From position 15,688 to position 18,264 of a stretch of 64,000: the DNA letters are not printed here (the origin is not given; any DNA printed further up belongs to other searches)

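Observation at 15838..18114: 758-aa multidomain protein with C-terminal APH/choline-kinase-like catalytic core inside the glycan locus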

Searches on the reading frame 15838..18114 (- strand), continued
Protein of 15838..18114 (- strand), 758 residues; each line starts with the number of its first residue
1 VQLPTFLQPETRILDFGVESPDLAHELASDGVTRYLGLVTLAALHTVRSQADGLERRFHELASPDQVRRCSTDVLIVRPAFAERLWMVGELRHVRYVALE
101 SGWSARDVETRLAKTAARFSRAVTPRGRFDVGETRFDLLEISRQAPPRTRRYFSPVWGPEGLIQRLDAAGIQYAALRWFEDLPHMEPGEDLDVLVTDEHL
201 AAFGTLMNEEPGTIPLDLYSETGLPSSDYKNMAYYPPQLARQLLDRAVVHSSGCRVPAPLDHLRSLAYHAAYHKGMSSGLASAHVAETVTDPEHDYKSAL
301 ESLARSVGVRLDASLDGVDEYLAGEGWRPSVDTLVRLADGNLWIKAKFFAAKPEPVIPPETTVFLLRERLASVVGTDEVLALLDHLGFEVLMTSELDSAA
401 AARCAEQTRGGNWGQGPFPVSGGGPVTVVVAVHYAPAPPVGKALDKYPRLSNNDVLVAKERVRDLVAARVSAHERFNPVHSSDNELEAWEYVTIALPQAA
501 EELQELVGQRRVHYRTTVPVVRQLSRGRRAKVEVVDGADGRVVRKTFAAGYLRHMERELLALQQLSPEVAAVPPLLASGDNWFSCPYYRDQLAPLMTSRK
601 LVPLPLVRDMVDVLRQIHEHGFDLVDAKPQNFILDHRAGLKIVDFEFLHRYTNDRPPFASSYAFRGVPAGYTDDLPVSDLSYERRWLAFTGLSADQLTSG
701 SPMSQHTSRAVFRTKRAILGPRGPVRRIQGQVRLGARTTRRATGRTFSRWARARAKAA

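Call 18: fold_search(model_id=the predicted structure, library=pdb)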
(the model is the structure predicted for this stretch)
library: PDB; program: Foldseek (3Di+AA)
matches with E <= 10: 1997; with E <= 0.001: 1699
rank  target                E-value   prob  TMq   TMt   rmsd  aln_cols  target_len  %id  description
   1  6fdn_A                3.0e-07  1.00  0.16  0.48   6.0       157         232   18  Rio2 structure (released 2019-01-30)
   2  5wng_B                3.4e-07  1.00  0.18  0.35  11.1       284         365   16  X-RAY CO-STRUCTURE OF RHO-ASSOCIATED PROTEIN KINASE (ROCK1) WITH A HIGHLY SELECTIVE INHIBITOR (released 2018-08-01)
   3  4krd_A                3.6e-07  1.00  0.16  0.39   4.7       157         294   21  Crystal Structure of Pho85-Pcl10 Complex (released 2013-09-18)
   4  5wne_A                3.6e-07  1.00  0.18  0.32   8.7       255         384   17  X-RAY CO-STRUCTURE OF RHO-ASSOCIATED PROTEIN KINASE (ROCK1) WITH A HIGHLY SELECTIVE INHIBITOR (released 2018-08-01)
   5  4krc_A                4.0e-07  1.00  0.16  0.39   4.7       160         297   21  Crystal Structure of Pho85-Pcl10-ATP-gamma-S Complex (released 2013-09-18)
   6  9epu                  4.5e-07  1.00  0.18  0.44   9.9       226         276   18  Crystal structure of the human CDKL5 kinase domain with compound CAF-382 (released 2025-04-02)
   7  5hvu_A                4.7e-07  1.00  0.18  0.32   8.8       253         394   17  Rho-associated protein kinase 1 (ROCK 1) in complex with a pyridine thiazole piperidine inhibitor (released 2017-02-08)
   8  5kkt_A                5.6e-07  1.00  0.18  0.32   9.5       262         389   18  ROCK 1 bound to azaindole thiazole piperazine inhibitor (released 2017-06-28)
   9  5wne_C                5.9e-07  1.00  0.18  0.33   8.5       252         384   18  X-RAY CO-STRUCTURE OF RHO-ASSOCIATED PROTEIN KINASE (ROCK1) WITH A HIGHLY SELECTIVE INHIBITOR (released 2018-08-01)
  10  5hvu_B                6.3e-07  1.00  0.18  0.32   8.8       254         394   17  Rho-associated protein kinase 1 (ROCK 1) in complex with a pyridine thiazole piperidine inhibitor (released 2017-02-08)
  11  5wnf_C                6.3e-07  1.00  0.18  0.31   9.3       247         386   17  X-RAY CO-STRUCTURE OF RHO-ASSOCIATED PROTEIN KINASE (ROCK1) WITH A HIGHLY SELECTIVE INHIBITOR (released 2018-08-01)
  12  6fdn_B                6.6e-07  1.00  0.17  0.45   7.3       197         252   16  Rio2 structure (released 2019-01-30)
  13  5wnh_B                6.6e-07  1.00  0.17  0.31  10.8       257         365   17  X-RAY CO-STRUCTURE OF RHO-ASSOCIATED PROTEIN KINASE (ROCK1) WITH A HIGHLY SELECTIVE INHIBITOR (released 2018-08-01)
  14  5wnh_C                7.0e-07  1.00  0.18  0.32  11.1       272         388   17  X-RAY CO-STRUCTURE OF RHO-ASSOCIATED PROTEIN KINASE (ROCK1) WITH A HIGHLY SELECTIVE INHIBITOR (released 2018-08-01)
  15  7jov_D                7.4e-07  1.00  0.16  0.33   6.2       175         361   18  CRYSTAL STRUCTURE OF RHO-ASSOCIATED PROTEIN KINASE 2 (ROCK2) IN COMPLEX WITH A PHENYLPYRAZOLE AMIDE INHIBITOR (released 2020-09-02)
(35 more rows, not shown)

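Call 20: search_protein_families(library=pfam, proteins=[L055:12077-13552:+, L054:6749-7936:+, L055:8886-9902:+, L065:1160-2164:-, L002:12283-14265:-, L079:7967-8863:+, L079:2562-3689:+, L065:16926-18302:+, L063:18444-19553:+, L063:19604-20917:+], max_evalue=0.001)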
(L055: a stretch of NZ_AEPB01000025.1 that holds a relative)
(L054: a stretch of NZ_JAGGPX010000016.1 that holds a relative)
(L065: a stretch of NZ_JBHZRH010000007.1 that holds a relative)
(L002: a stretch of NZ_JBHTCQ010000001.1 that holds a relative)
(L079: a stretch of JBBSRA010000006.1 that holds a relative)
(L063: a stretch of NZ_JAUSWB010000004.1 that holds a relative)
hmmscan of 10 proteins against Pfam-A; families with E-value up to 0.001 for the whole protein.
L055:12077-13552:+ (491 aa): 2 families
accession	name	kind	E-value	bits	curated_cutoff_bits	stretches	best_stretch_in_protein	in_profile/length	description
PF13440.11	Polysacc_synt_3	-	1.3e-76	258.1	23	1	32-328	1-292/293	Polysaccharide biosynthesis protein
PF01943.22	Polysacc_synt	-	2.3e-38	132.6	28.2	1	14-280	7-274/274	Polysaccharide biosynthesis protein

L054:6749-7936:+ (395 aa): 2 families
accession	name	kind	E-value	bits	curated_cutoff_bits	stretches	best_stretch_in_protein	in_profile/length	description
PF01041.23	DegT_DnrJ_EryC1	-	3.4e-98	329.6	19.8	1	34-382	7-359/360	DegT/DnrJ/EryC1/StrS aminotransferase family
PF00155.27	Aminotran_1_2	-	1.9e-06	27.8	19.7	1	30-175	18-189/361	Aminotransferase class I and II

L055:8886-9902:+ (338 aa): 9 families
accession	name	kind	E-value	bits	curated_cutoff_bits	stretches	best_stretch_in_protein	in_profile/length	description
PF16363.11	GDP_Man_Dehyd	-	6.2e-89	299.1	27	1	5-308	1-332/332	GDP-mannose 4,6 dehydratase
PF01370.27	Epimerase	-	1.7e-68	231.1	20.9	1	4-245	1-240/240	NAD dependent epimerase/dehydratase family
PF02719.21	Polysacc_synt_2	-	3.4e-19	69.6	20.2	1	4-129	1-131/293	Polysaccharide biosynthesis protein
PF01073.25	3Beta_HSD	-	3.7e-18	66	22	1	5-224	1-220/280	3-beta hydroxysteroid dehydrogenase/isomerase family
PF04321.23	RmlD_sub_bind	-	6.4e-17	62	27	1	3-186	2-154/287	RmlD substrate binding domain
PF07993.18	NAD_binding_4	-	1.8e-14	54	20.1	1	66-182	81-206/258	Male sterility protein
PF13460.12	NAD_binding_10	-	9.5e-07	29.3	27.2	1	9-162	2-129/184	NAD(P)H-binding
PF05368.20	NmrA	-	1.6e-05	25.1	27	1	3-125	4-106/298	NmrA-like family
PF00106.31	adh_short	-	0.00031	20.7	26.6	0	3-75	2-72/195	short chain dehydrogenase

L065:1160-2164:- (334 aa): 3 families
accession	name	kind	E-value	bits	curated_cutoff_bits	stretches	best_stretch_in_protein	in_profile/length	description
PF02388.22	FemAB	-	1.5e-10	40.9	24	1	127-206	157-233/406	FemAB family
PF13480.13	Acetyltransf_6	-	8.2e-09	36.2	22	1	139-270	3-138/143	Acetyltransferase (GNAT) domain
PF04339.18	FemAB_like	-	4.5e-06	26.5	27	1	72-242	111-288/369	Peptidogalycan biosysnthesis/recognition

L002:12283-14265:- (660 aa): 1 family
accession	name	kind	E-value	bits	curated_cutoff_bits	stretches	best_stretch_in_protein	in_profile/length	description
PF19974.5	TCAD9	-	2.4e-08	34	40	1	509-582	284-351/429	Ternary complex associated domain 9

L079:7967-8863:+ (298 aa): 2 families
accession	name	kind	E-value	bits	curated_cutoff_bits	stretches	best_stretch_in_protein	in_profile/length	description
PF00483.29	NTP_transferase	-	7.8e-73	245.5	21.2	1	4-240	1-243/245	Nucleotidyl transferase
PF12804.13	NTP_transf_3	-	4.8e-08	33.8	27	1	5-138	1-123/160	MobA-like NTP transferase domain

L079:2562-3689:+ (375 aa): 4 families
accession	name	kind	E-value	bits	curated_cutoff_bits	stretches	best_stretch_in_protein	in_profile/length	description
PF05048.19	NosD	-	5.3e-13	49.3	23.6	1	153-298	17-154/212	Periplasmic copper-binding protein (NosD)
PF13229.12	Beta_helix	-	3.5e-12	46.7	25.9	1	157-298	5-143/158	Right handed beta helix region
PF12708.12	Pect-lyase_RHGA_epim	-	2.6e-11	44.2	27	1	41-88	6-56/213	Rhamnogalacturonase A/epimerase, pectate lyase-like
PF12218.14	End_N_terminal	-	9.5e-05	22.5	26.3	1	44-84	1-41/67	N terminal extension of bacteriophage endosialidase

L065:16926-18302:+ (458 aa): 0 families

L063:18444-19553:+ (369 aa): 2 families
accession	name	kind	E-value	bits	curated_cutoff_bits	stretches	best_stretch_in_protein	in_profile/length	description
PF00534.26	Glycos_transf_1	-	2.7e-23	82.8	26.4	1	186-347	11-171/172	Glycosyl transferases group 1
PF13692.12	Glyco_trans_1_4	-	9.2e-19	68.5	27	1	192-332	3-140/142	Glycosyl transferases group 1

L063:19604-20917:+ (437 aa): 3 families
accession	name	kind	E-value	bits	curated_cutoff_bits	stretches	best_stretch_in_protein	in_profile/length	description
PF00534.26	Glycos_transf_1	-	4.9e-13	49.4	26.4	1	226-385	9-165/172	Glycosyl transferases group 1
PF13579.12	Glyco_trans_4_4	-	9.2e-06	26.5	29.7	1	32-193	14-150/158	Glycosyl transferase 4-like domain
PF13439.12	Glyco_transf_4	-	5.6e-05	23.7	28.5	1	26-202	9-164/170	Glycosyltransferase Family 4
